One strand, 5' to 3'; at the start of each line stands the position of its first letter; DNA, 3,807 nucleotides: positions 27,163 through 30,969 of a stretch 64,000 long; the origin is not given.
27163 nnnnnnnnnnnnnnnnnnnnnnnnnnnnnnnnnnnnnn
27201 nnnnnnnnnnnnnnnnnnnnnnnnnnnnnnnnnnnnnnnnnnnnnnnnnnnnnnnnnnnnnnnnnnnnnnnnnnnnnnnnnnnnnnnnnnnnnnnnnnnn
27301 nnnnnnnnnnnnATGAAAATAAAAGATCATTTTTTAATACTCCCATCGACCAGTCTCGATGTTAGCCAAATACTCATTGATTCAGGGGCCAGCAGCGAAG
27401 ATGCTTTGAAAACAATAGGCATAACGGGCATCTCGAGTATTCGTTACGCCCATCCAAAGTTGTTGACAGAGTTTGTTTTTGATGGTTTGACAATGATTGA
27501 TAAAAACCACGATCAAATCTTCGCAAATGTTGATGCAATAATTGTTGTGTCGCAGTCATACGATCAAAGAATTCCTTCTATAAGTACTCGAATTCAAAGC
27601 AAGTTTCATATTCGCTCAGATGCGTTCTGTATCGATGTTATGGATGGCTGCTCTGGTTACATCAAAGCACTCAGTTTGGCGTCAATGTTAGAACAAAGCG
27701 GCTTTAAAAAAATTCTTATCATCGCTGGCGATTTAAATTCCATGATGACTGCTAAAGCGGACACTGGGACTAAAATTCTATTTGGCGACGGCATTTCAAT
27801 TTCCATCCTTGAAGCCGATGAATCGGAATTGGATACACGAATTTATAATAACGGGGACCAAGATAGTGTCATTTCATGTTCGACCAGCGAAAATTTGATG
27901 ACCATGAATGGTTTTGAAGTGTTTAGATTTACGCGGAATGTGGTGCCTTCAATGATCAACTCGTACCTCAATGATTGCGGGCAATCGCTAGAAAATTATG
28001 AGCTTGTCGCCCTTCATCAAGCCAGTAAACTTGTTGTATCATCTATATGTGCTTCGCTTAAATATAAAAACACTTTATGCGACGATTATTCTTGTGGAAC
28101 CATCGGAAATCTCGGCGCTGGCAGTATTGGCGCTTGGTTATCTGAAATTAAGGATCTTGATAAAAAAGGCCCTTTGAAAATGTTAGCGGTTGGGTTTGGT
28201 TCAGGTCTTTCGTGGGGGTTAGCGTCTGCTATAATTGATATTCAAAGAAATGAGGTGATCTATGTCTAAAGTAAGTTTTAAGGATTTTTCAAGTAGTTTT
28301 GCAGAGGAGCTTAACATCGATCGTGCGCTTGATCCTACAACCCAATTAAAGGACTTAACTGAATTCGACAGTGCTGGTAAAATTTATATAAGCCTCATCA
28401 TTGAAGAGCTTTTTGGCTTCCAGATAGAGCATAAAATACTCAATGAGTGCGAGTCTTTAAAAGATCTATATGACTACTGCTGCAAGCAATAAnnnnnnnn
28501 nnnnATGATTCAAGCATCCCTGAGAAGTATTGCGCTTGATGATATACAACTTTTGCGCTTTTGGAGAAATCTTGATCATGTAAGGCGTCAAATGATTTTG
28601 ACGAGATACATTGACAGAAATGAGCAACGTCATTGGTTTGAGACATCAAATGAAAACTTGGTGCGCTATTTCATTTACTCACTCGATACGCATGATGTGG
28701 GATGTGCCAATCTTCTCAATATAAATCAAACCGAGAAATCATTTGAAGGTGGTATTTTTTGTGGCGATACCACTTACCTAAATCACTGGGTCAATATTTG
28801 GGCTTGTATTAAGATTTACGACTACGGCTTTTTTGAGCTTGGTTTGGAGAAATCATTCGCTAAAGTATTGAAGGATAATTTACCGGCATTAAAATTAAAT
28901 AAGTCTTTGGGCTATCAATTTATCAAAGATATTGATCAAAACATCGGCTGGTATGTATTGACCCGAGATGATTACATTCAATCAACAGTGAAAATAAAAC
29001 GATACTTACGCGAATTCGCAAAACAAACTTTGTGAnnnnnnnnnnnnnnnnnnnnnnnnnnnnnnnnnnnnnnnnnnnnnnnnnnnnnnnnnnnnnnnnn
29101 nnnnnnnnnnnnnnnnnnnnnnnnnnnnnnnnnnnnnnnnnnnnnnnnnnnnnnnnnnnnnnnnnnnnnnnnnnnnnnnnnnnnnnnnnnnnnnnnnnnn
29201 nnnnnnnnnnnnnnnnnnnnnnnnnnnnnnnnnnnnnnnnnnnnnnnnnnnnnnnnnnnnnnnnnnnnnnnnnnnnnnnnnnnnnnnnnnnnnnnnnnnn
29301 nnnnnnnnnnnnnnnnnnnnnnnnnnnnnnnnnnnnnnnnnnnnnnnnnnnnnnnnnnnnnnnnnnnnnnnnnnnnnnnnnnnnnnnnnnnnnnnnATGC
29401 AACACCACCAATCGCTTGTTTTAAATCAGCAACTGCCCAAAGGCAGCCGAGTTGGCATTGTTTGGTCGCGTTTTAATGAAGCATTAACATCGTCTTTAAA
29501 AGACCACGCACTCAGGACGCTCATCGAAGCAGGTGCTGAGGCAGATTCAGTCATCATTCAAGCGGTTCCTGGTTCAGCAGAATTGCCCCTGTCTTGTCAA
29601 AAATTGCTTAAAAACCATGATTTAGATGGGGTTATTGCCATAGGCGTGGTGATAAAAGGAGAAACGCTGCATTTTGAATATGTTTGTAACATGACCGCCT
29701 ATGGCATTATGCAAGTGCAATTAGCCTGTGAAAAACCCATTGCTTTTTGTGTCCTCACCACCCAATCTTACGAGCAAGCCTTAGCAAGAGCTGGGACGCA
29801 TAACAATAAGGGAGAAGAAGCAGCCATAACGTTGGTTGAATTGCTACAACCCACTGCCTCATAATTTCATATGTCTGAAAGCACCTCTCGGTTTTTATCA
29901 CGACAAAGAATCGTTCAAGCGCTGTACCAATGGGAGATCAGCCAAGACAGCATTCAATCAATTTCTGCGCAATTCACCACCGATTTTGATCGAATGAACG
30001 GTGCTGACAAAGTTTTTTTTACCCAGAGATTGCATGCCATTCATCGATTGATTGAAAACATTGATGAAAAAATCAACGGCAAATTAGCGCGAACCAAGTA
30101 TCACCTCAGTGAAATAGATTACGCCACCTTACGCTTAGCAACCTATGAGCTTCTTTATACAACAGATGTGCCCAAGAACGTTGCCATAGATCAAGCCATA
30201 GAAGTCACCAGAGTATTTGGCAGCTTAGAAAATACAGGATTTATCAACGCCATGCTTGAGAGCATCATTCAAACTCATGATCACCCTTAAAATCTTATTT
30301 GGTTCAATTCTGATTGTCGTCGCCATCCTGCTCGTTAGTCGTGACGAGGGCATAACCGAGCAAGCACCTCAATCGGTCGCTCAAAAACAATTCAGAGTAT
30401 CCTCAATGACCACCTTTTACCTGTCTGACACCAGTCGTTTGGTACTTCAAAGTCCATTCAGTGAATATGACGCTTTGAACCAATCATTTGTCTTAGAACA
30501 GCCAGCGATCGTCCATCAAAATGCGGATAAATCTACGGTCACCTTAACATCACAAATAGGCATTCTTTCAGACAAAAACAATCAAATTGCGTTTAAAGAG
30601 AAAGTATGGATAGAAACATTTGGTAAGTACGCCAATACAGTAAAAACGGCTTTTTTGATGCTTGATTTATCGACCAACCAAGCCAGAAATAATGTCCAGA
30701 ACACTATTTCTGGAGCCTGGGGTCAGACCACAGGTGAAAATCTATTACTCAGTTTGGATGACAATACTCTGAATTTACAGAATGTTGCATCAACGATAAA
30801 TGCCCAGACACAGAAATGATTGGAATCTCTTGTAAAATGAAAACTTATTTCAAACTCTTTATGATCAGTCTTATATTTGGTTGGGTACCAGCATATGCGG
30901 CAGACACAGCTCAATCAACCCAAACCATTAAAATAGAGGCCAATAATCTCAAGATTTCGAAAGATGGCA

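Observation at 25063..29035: Dedicated mini-FAS plus GNAT cassette, a candidate N-(3-hydroxyacyl) modification pathway for an amino sugar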

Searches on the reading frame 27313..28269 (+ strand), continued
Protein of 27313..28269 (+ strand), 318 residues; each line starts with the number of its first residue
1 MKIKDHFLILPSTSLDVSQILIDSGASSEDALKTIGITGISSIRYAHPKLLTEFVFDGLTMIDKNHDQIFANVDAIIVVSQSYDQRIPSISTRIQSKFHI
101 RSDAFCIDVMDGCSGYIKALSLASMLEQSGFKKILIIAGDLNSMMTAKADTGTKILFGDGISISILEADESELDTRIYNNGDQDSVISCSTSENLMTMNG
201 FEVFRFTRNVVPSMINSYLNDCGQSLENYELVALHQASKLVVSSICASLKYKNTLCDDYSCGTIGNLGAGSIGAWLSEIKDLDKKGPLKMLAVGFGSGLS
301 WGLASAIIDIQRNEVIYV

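Call 75: search_dna_similar(query=window:27313-28266:+, collection=plasmids, mode=protein, max_evalue=1e-15, max_rows=12)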
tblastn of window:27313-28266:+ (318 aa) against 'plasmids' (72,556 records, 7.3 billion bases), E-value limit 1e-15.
Records with a match: 16; places in all: 23; records where one place covers at least 80% of the query: 12.
Best place of each record, by identity: <60% 16.
By first word of the organism name: Azospirillum 11; Cohnella 1; Ralstonia 1; Exiguobacterium 1; Pontibrevibacter 1; Paenibacillus 1.
By predicted mobility (MOB-suite, as given by PLSDB): non-mobilizable 10; mobilizable 5; conjugative 1.
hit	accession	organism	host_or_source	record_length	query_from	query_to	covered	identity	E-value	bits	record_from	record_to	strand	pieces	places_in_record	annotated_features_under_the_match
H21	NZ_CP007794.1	Azospirillum argentinense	Triticum aestivum L.,Root,wheat ...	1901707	27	302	87%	27.2%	1e-20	100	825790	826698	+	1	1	record has no annotation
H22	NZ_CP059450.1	Azospirillum brasilense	Prokaryotes,soil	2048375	29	302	86%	27.2%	2e-18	94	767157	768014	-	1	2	none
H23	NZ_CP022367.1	Azospirillum sp. TSH58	single cell,paddy soils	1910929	27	302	87%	26.9%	2e-20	99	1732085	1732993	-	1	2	record has no annotation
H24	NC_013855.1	Azospirillum sp. B510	-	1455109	29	308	88%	26.2%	5e-21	100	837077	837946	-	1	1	record has no annotation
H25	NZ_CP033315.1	Azospirillum brasilense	rhizosphere soil of Digitaria ...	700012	27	302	87%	26.5%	1e-20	100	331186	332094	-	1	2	ketoacyl-ACP synthase III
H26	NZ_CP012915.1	Azospirillum brasilense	Digitaria eriantha,microbe,root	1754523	27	302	87%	26.5%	1e-20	100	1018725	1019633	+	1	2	none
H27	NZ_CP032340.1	Azospirillum brasilense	soil sample,Agricultural field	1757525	27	302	87%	26.5%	1e-20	100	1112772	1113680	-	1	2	none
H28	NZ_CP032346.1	Azospirillum brasilense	soil sample,Agricultural field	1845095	27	302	87%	26.5%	2e-20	99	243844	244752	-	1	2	record has no annotation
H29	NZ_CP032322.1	Azospirillum argentinense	soil sample,Agricultural field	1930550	27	302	87%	26.5%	2e-20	99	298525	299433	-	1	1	record has no annotation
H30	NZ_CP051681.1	Cohnella herbarum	cell culture,Fermented liquor based on ...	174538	38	316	88%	26.2%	7e-17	89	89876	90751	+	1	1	ketoacyl-ACP synthase III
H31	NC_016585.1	Azospirillum lipoferum 4B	-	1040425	29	305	87%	26.2%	1e-18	94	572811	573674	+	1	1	none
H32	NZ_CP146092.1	Ralstonia sp. RRA.1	-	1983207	58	301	77%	28.4%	2e-16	87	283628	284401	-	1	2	none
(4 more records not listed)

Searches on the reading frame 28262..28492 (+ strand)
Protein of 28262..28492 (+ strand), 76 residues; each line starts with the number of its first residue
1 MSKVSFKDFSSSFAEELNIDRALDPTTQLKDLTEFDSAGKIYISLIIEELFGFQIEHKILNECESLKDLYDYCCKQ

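Call 3: search_protein_families(library=pfam, proteins=[window:28262-28492:+], max_evalue=0.01)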
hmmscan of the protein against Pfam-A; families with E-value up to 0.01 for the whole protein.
window:28262-28492:+ (76 aa): 1 family
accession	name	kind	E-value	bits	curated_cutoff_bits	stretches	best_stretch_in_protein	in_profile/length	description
PF00550.31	PP-binding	-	5.3e-05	23.8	20.8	1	12-72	6-66/67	Phosphopantetheine attachment site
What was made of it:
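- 28262..28492 (+): ACP2, a 76-aa carrier protein whose presumed phosphopantetheine site is Ser37. It is the presumed malonyl/extender and product carrier. PP-binding 23.8 bits, above the 20.8 cut-off (call 3).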

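Call 4: search_protein_families(library=ncbifam, proteins=[window:28262-28492:+], max_evalue=0.01)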
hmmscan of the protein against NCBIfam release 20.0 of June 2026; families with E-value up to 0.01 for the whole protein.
window:28262-28492:+ (76 aa): 0 families

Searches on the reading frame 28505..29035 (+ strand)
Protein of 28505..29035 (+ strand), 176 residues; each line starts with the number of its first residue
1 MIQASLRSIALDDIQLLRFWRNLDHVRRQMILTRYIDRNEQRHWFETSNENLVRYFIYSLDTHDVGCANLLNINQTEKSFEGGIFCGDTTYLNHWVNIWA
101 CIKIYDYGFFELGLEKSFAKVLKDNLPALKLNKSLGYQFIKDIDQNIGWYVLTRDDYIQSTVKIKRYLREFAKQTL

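Call 3: search_protein_families(library=pfam, proteins=[window:28505-29035:+], max_evalue=0.01)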
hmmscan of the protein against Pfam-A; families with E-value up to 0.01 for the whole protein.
window:28505-29035:+ (176 aa): 2 families
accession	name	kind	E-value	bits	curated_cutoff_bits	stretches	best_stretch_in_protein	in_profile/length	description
PF13302.13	Acetyltransf_3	-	2.3e-08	35.3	25.4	1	6-138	4-138/138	Acetyltransferase (GNAT) domain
PF13420.13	Acetyltransf_4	-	0.00032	21.2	24.3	1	6-142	1-139/155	Acetyltransferase (GNAT) domain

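Call 4: search_protein_families(library=ncbifam, proteins=[window:28505-29035:+], max_evalue=0.01)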
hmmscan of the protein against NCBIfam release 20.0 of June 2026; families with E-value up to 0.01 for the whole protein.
window:28505-29035:+ (176 aa): 2 families
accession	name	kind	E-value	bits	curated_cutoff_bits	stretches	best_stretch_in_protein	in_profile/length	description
TIGR03585.1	PseH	equivalog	4.1e-17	62.7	93.1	1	6-145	3-141/156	UDP-4-amino-4,6-dideoxy-N-acetyl-beta-L-altrosamine N-acetyltransferase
NF011709.0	PRK15130.1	equivalog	0.00048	20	218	1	51-146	55-149/186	spermidine N1-acetyltransferase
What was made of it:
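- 28505..29035 (+): GNAT N-acyltransferase (176 aa) of the PseH/FdhC type, the presumed transferase from acyl-ACP to the 4-amino group of a nucleotide-linked 4-amino-4,6-dideoxyhexose. Acetyltransf_3 2e-8; PseH model 62.7 bits, below the 93.1 cut-off (calls 3, 4).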

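Call 17: search_solved_structures(query=window:28505-29035:+, max_evalue=0.1, show_alignments=2)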
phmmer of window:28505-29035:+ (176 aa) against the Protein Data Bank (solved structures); distinct sequences matched with E-value up to 0.1: 11.
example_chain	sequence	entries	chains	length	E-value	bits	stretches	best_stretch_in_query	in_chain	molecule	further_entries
5kta_A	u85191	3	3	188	3.1e-08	36.7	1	7-170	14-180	FdhC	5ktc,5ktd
4xpk_A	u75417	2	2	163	1.1e-05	28.3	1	11-150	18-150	N-Acetyltransferase, PseH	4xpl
3eo4_A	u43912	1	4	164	3.2e-05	26.9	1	6-146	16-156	Uncharacterized protein MJ1062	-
3wr7_A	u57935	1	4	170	0.0044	19.9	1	50-139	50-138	Spermidine N1-acetyltransferase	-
6cy6_A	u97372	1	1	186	0.0057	19.6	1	50-139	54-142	Spermidine N(1)-acetyltransferase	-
4r9m_A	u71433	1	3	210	0.0078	19.1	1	50-139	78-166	Spermidine N(1)-acetyltransferase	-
6vfn_A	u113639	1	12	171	0.0089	18.9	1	6-139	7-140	Spermidine N1-acetyltransferase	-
6d72_A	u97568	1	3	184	0.0095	18.8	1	54-145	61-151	Spermidine N1-acetyltransferase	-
5wif_A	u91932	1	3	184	0.0095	18.8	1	54-145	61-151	Spermidine N1-acetyltransferase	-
6vfm_A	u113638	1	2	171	0.028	17.3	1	6-139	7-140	Spermidine N1-acetyltransferase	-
6bff_A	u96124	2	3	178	0.085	15.7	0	6-145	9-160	Aminoglycoside acetyltransferase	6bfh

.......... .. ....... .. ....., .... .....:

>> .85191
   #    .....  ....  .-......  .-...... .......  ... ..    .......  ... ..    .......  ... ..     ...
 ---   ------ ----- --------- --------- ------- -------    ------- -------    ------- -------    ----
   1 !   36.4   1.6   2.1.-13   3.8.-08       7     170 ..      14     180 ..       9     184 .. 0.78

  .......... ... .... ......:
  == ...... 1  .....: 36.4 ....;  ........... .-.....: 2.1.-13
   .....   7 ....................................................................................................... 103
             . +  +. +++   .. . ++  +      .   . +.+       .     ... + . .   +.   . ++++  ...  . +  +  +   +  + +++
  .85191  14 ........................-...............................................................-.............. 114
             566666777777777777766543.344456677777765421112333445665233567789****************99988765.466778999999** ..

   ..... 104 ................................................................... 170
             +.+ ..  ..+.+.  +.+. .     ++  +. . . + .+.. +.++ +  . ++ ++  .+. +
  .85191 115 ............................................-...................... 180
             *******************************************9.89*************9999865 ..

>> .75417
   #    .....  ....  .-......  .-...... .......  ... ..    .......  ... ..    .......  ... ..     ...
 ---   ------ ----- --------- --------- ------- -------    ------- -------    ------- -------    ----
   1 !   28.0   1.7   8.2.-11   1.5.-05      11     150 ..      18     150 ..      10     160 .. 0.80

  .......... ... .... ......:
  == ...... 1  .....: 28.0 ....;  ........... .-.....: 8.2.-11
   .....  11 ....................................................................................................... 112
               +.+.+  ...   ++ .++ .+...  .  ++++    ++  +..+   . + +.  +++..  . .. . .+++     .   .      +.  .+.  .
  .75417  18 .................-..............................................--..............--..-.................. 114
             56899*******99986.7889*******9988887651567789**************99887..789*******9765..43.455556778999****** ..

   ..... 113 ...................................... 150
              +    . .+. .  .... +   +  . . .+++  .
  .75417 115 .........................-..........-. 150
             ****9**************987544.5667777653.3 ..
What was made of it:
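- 28505..29035 (+): Best PDB hits are FdhC at 3e-8 and PseH at 1e-5 (call 17).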

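Call 71: search_solved_structures(query=A5, max_evalue=0.01, show_alignments=1)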
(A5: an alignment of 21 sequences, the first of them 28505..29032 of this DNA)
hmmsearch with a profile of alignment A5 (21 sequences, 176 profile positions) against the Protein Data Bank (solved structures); distinct sequences matched with E-value up to 0.01: 28.
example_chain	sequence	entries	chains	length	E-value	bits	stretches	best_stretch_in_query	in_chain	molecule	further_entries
4xpk_A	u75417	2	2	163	1.5e-13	54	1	5-155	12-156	N-Acetyltransferase, PseH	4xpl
5kta_A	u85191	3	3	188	4.9e-13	52.4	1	4-172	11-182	FdhC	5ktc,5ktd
6vfn_A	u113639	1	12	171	5.7e-13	52.2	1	3-142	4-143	Spermidine N1-acetyltransferase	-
6vfm_A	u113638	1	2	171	2e-12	50.4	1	3-142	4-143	Spermidine N1-acetyltransferase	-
3wr7_A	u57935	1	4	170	1.4e-09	41.2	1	3-142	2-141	Spermidine N1-acetyltransferase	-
6cy6_A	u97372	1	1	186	1.6e-09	41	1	3-142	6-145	Spermidine N(1)-acetyltransferase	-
4r9m_A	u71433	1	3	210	2.4e-09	40.4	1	3-142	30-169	Spermidine N(1)-acetyltransferase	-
3eo4_A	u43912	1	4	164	2.9e-09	40.1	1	3-146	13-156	Uncharacterized protein MJ1062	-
5wif_A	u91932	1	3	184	3.1e-09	40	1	3-146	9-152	Spermidine N1-acetyltransferase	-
6d72_A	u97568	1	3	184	3.1e-09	40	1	3-146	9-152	Spermidine N1-acetyltransferase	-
8fv0_C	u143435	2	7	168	2.6e-08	37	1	3-150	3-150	Diamine N-acetyltransferase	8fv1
5ix3_A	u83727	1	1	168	4e-08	36.4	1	3-149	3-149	Diamine N-acetyltransferase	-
7kwx_A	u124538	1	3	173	1.5e-07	34.5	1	3-156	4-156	Spermidine N(1)-acetyltransferase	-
7kwq_A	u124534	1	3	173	2e-07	34.1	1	3-144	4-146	Spermidine N(1)-acetyltransferase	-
7kx3_A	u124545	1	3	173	2.2e-07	34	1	3-143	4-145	Spermidine N(1)-acetyltransferase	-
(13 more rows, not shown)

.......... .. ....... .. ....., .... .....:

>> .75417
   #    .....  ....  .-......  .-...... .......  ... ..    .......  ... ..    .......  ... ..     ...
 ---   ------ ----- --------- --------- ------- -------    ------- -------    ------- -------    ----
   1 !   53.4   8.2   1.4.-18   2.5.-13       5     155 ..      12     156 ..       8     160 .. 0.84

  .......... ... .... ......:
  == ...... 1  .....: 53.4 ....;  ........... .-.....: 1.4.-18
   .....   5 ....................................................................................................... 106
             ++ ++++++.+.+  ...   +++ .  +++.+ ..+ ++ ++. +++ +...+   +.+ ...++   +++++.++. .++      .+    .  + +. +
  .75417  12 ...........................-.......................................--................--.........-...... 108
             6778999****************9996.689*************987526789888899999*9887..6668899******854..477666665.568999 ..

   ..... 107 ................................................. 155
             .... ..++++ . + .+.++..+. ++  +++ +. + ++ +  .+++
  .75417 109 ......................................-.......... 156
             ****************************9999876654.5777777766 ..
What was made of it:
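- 28505..29035 (+): With the family profile: PseH 1.5e-13, FdhC 4.9e-13, SpeG 5.7e-13 (call 71).
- Closest known: FdhC. Same: They are the best solved relatives of the window GNAT (calls 17, 71).
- The GNAT family profile matches spermidine acetyltransferase SpeG as well as it matches PseH and FdhC (call 71). The GNAT family profile matches SpeG at 5.7e-13, level with PseH and FdhC (call 71).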

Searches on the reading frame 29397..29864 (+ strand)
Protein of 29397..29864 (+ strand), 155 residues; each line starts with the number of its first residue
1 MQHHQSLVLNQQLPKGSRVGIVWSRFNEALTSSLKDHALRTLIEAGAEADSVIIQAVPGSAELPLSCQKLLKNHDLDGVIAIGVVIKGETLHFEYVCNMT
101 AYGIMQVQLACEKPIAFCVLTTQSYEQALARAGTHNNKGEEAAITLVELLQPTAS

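Call 3: search_protein_families(library=pfam, proteins=[window:29397-29864:+], max_evalue=0.01)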
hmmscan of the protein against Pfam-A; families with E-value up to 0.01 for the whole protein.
window:29397-29864:+ (155 aa): 2 families
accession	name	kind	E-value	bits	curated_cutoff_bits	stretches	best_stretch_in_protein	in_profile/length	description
PF00885.24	DMRL_synthase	-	4.8e-46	156.5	26.7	1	17-151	2-136/139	6,7-dimethyl-8-ribityllumazine synthase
PF01408.29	GFO_IDH_MocA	-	0.0044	18.1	24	1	31-132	20-109/120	Oxidoreductase family, NAD-binding Rossmann fold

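Call 4: search_protein_families(library=ncbifam, proteins=[window:29397-29864:+], max_evalue=0.01)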
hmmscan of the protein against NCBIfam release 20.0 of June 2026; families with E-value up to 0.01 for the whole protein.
window:29397-29864:+ (155 aa): 4 families
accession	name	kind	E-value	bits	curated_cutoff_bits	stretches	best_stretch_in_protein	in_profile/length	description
TIGR00114.1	lumazine-synth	equivalog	9.3e-44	148.9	84.6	1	18-151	2-136/138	6,7-dimethyl-8-ribityllumazine synthase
NF000814.0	PRK00061.2-2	equivalog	3.5e-23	82.1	174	1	10-150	11-152/160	6,7-dimethyl-8-ribityllumazine synthase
NF009084.0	PRK12419.1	equivalog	1e-16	60.9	160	1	15-151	12-152/166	6,7-dimethyl-8-ribityllumazine synthase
TIGR01506.1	ribC_arch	equivalog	3.5e-06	27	100.55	1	51-126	30-103/151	riboflavin synthase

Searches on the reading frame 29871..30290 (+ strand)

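Call 3: search_protein_families(library=pfam, proteins=[window:29871-30290:+], max_evalue=0.01)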
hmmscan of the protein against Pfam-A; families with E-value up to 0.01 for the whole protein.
window:29871-30290:+ (139 aa): 1 family
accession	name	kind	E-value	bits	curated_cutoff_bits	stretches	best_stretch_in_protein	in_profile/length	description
PF01029.23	NusB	-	6e-25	88.6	23.1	1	10-133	3-132/133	NusB family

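Call 4: search_protein_families(library=ncbifam, proteins=[window:29871-30290:+], max_evalue=0.01)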
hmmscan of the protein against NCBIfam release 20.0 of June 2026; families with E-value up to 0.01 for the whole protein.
window:29871-30290:+ (139 aa): 8 families
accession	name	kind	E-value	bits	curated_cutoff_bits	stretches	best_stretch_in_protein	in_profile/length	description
TIGR01951.1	nusB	equivalog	1.3e-28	99.8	88.35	1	10-134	5-129/131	transcription antitermination factor NusB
NF001223.0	PRK00202.1-1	equivalog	7.7e-15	55.2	131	1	5-135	7-143/146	transcription antitermination factor NusB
NF011494.0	PRK14902.1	equivalog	4.9e-08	32.2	319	1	25-135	19-128/444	16S rRNA (cytosine(967)-C(5))-methyltransferase RsmB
NF001230.0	PRK00202.2-5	equivalog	6.4e-07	29.3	132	1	11-135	26-150/165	transcription antitermination factor NusB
TIGR00563.1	rsmB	equivalog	1.9e-06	27.3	269.05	1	25-134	14-122/437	16S rRNA (cytosine(967)-C(5))-methyltransferase RsmB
NF008149.0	PRK10901.1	equivalog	7.7e-05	21.8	375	1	26-135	24-132/434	16S rRNA (cytosine(967)-C(5))-methyltransferase RsmB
NF011493.0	PRK14901.1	equivalog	0.00017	20.5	540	1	41-136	34-129/447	16S rRNA (cytosine(967)-C(5))-methyltransferase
NF011495.0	PRK14903.1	equivalog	0.00029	19.8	503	1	33-132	25-119/431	16S rRNA (cytosine(967)-C(5))-methyltransferase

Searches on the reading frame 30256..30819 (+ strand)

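Call 3: search_protein_families(library=pfam, proteins=[window:30256-30819:+], max_evalue=0.01)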
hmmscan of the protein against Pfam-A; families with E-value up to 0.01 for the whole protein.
window:30256-30819:+ (187 aa): 1 family
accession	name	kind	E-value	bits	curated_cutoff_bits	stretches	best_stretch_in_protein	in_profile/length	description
PF06835.18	LptC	-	9.5e-12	45.3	21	1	39-177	27-170/175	Lipopolysaccharide-assembly, LptC-related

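Call 4: search_protein_families(library=ncbifam, proteins=[window:30256-30819:+], max_evalue=0.01)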
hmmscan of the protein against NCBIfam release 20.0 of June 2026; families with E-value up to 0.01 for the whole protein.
window:30256-30819:+ (187 aa): 1 family
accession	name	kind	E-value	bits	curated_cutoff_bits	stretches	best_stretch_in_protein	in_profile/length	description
TIGR04409.1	LptC_YrbK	equivalog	5.7e-12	45.5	38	1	14-178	5-177/180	LPS export ABC transporter periplasmic protein LptC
